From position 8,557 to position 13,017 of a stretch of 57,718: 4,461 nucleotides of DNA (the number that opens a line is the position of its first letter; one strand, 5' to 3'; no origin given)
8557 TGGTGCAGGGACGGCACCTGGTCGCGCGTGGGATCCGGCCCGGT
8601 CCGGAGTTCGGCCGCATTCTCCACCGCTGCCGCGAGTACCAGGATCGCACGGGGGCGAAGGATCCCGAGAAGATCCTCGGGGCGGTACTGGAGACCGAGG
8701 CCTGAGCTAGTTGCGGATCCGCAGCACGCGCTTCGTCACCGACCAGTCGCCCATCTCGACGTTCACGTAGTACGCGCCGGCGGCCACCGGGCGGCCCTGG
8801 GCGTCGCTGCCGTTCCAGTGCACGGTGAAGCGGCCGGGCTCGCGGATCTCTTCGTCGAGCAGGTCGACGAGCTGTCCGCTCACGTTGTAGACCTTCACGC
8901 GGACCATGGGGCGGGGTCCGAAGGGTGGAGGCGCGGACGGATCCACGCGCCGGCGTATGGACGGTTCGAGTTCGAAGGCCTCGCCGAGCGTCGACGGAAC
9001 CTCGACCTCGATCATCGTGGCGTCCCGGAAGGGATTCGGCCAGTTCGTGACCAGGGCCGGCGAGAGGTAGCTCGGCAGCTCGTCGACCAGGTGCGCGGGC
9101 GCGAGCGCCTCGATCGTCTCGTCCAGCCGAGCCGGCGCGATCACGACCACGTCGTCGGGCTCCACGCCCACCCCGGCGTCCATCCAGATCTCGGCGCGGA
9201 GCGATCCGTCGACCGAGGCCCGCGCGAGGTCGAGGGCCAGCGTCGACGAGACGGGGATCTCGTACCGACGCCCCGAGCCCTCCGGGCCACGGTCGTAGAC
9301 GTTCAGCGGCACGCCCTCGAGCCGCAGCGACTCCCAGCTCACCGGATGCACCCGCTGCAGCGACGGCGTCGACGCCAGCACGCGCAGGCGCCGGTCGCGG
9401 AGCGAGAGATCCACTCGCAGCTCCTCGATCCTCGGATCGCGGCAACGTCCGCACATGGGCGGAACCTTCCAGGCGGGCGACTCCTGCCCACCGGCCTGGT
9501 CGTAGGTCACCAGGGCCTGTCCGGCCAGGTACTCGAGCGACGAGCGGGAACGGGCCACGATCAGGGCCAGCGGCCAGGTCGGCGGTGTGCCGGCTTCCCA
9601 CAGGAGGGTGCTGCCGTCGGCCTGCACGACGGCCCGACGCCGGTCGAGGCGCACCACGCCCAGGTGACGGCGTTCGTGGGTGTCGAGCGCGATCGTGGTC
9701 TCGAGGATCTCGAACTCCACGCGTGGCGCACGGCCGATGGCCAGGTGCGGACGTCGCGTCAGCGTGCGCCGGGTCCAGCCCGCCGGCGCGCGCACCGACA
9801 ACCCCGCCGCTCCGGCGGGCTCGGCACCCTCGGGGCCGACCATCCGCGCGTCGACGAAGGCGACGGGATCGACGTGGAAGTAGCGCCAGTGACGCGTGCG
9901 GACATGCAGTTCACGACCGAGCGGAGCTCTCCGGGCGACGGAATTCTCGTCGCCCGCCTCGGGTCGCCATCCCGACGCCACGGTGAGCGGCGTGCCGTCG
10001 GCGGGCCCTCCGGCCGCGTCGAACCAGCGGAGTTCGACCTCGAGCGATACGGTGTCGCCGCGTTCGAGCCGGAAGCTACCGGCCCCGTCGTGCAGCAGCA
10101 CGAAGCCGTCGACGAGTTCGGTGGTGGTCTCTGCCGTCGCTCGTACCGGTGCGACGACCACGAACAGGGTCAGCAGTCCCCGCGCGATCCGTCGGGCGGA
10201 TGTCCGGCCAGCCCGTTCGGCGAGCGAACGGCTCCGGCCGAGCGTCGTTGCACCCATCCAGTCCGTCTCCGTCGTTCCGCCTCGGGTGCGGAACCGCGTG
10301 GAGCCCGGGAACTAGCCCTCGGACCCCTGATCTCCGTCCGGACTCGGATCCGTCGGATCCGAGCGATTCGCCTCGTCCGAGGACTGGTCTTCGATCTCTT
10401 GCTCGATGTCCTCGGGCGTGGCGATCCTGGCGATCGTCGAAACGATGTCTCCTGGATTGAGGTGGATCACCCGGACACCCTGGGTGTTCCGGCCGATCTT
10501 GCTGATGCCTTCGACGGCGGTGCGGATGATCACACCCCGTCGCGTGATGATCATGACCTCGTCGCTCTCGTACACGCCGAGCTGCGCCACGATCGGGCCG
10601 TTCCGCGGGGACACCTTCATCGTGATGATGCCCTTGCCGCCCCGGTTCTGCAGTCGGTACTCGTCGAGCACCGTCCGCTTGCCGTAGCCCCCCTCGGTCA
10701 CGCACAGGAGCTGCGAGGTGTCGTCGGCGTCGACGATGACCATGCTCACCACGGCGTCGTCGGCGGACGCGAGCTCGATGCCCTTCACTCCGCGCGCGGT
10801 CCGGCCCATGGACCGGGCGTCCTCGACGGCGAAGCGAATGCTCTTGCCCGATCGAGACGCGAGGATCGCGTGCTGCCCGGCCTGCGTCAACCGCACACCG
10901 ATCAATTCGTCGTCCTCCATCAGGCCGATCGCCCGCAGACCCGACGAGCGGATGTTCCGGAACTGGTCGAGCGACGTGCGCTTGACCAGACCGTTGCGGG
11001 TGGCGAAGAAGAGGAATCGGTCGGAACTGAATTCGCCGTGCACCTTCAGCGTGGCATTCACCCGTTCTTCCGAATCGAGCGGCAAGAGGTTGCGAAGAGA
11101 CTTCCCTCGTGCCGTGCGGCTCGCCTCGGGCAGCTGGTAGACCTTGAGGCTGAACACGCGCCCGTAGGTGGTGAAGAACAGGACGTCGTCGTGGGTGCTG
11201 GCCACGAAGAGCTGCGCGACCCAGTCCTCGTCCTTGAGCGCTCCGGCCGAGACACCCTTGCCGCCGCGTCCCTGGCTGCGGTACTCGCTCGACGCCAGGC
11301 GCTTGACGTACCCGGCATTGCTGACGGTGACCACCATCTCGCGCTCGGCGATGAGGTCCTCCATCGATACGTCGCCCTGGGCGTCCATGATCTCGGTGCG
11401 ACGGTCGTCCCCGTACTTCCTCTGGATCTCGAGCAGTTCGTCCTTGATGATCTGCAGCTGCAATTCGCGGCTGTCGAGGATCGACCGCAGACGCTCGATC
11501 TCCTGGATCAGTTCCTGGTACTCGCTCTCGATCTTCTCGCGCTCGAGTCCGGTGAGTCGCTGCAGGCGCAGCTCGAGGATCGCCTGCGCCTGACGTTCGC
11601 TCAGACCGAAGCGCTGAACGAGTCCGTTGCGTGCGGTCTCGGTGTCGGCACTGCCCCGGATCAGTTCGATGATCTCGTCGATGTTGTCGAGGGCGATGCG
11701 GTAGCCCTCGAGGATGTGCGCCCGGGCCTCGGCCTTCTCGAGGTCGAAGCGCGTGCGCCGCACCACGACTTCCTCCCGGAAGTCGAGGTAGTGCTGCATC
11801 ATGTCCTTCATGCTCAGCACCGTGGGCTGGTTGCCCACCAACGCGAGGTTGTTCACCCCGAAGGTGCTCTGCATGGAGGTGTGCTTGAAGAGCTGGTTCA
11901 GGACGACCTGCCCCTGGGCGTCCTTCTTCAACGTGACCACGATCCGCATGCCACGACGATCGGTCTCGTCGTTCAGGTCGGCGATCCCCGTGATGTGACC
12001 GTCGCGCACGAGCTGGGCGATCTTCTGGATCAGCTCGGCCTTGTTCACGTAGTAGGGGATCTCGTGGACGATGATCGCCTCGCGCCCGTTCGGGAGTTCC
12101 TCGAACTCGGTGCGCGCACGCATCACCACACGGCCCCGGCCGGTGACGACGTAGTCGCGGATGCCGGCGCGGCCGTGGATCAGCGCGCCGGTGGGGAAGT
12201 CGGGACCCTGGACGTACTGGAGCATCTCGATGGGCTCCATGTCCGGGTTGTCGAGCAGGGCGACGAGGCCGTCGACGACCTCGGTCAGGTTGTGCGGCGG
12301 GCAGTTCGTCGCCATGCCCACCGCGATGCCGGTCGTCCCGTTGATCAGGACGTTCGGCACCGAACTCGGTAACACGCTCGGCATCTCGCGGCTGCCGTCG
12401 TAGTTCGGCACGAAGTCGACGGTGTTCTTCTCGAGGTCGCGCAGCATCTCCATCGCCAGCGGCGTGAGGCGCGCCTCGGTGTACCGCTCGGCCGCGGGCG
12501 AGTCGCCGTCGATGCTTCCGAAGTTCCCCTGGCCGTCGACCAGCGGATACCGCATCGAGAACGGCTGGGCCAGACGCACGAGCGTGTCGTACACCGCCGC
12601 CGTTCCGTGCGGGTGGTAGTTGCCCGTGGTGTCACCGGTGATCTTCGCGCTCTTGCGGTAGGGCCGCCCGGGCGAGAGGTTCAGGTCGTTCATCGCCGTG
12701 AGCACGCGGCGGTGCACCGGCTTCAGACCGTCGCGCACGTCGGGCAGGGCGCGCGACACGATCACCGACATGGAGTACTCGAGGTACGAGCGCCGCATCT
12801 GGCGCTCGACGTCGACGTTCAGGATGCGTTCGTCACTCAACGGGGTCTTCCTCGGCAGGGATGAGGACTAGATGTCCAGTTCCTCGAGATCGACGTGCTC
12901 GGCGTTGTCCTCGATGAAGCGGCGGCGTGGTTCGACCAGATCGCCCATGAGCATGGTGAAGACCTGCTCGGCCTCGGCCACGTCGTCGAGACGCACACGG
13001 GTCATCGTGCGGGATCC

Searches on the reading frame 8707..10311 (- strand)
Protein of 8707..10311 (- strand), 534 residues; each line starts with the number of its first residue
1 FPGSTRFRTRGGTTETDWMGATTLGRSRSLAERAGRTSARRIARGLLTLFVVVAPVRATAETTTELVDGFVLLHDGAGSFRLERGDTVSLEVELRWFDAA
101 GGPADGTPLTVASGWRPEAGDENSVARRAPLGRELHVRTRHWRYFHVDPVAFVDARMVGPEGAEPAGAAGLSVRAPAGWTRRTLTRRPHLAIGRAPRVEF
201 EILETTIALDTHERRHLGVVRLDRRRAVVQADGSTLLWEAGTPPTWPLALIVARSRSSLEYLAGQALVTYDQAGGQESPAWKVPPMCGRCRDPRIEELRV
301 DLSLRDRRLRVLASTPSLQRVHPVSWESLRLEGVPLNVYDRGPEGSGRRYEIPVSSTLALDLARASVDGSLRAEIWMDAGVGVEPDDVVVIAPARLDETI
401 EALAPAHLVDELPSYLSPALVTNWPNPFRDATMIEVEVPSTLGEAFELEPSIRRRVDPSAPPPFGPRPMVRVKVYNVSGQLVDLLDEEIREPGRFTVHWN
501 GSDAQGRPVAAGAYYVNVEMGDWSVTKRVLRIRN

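Call 42: search_protein_families(library=pfam, proteins=[window:8707-10311:-], max_evalue=0.000001)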
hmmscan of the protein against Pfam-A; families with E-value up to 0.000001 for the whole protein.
window:8707-10311:- (534 aa): 1 family
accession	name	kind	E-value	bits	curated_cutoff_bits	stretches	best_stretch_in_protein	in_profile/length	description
PF13860.13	FlgD_ig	-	3.2e-09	37.1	27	1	470-519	25-74/79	FlgD Ig-like domain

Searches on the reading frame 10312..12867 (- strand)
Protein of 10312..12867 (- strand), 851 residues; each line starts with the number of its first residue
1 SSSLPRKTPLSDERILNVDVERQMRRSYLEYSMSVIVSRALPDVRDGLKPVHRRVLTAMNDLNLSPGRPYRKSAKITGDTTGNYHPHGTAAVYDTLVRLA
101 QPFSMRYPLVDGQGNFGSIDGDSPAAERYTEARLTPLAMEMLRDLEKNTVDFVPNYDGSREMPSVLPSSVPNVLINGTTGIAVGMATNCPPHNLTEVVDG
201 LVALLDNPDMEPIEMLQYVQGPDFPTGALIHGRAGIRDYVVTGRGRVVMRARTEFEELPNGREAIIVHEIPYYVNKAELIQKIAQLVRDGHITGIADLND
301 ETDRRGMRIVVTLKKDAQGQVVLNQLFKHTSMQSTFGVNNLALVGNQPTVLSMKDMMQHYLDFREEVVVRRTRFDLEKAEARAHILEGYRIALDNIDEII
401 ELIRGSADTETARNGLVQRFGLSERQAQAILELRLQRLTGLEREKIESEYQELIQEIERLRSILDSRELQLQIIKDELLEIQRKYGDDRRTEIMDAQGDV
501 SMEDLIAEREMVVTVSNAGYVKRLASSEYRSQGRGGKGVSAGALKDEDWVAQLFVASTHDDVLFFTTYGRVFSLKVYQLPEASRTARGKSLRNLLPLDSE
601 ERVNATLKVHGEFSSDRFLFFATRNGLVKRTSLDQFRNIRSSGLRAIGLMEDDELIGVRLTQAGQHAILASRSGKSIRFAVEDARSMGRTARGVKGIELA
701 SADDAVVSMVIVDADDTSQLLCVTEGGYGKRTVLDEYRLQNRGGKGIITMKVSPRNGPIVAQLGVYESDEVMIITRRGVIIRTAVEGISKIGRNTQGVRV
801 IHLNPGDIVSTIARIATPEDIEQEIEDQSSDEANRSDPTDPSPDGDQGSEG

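Call 42: search_protein_families(library=pfam, proteins=[window:10312-12867:-], max_evalue=0.000001)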
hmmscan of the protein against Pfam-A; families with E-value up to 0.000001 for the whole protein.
window:10312-12867:- (851 aa): 2 families
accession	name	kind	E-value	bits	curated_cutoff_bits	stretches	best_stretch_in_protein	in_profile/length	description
PF00521.26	DNA_topoisoIV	-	1.1e-157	525.8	31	1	39-478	1-431/432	DNA gyrase/topoisomerase IV, subunit A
PF03989.18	DNA_gyraseA_C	-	1.9e-68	226.1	27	5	511-556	2-47/48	DNA gyrase C-terminal domain, beta-propeller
